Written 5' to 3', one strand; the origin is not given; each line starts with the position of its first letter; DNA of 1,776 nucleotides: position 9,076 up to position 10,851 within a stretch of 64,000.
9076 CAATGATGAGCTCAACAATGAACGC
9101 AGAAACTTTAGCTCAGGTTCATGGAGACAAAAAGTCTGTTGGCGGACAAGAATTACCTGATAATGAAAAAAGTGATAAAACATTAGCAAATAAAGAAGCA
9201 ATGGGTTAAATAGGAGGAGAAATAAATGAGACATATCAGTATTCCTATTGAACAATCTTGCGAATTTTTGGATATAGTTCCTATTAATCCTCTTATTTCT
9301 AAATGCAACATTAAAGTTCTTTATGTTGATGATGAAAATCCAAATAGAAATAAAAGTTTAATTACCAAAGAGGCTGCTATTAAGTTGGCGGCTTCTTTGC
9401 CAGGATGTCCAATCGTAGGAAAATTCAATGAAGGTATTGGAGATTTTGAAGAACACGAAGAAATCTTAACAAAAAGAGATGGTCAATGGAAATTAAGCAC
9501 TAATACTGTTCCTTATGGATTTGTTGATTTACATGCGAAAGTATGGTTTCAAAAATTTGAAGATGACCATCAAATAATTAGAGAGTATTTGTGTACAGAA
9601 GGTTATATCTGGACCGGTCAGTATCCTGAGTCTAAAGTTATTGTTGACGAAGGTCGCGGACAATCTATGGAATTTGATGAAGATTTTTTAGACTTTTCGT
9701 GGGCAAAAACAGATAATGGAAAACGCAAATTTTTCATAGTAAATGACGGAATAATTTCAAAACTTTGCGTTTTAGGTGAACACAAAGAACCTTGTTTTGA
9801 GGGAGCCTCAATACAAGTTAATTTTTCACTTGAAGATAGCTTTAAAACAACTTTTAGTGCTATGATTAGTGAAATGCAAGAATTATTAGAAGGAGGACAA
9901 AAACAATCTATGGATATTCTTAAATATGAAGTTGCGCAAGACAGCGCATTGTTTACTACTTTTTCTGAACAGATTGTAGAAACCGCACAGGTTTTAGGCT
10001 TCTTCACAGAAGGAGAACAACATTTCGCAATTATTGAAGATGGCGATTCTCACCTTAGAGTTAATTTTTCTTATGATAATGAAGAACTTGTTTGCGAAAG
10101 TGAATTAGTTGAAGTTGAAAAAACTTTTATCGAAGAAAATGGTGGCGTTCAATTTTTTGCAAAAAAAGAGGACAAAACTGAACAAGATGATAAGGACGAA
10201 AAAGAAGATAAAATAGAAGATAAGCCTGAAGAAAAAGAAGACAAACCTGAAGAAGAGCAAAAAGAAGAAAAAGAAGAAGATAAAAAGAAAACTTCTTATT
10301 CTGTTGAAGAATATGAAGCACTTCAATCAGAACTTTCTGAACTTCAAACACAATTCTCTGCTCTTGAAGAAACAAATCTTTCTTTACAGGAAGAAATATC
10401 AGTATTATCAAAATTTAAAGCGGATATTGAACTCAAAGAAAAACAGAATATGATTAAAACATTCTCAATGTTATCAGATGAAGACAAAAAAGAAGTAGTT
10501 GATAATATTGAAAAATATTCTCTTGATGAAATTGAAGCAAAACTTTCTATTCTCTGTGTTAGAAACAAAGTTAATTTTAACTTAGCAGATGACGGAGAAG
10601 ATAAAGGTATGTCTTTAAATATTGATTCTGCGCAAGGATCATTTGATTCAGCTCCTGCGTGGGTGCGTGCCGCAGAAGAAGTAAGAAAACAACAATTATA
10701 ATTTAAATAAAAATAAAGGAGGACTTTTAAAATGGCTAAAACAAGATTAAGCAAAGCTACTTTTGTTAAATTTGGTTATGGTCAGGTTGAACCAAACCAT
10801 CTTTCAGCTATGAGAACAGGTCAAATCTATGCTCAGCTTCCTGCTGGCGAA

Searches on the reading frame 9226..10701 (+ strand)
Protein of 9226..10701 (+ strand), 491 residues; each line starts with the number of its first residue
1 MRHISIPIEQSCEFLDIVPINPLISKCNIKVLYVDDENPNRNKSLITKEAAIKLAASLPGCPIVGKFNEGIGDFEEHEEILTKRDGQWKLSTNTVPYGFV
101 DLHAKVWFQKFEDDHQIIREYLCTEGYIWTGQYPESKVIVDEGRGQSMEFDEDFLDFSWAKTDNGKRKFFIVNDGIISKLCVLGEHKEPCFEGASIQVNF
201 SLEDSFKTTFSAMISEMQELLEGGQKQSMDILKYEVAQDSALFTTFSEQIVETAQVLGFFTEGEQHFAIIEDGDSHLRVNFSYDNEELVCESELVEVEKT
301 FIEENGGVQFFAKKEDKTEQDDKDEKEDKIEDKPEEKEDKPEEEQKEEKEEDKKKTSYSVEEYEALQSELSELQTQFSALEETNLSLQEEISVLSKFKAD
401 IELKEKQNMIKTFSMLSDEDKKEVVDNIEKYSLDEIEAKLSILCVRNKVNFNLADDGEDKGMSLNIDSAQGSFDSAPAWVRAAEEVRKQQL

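Call 56: search_protein_families(library=phrogs, proteins=[window:9226-10701:+], max_evalue=0.00001)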
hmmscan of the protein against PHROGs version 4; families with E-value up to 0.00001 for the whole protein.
window:9226-10701:+ (491 aa): 1 family
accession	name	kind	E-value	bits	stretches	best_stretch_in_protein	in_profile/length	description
phrog_3313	-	unknown function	4.4e-39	135.9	1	12-457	11-445/480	-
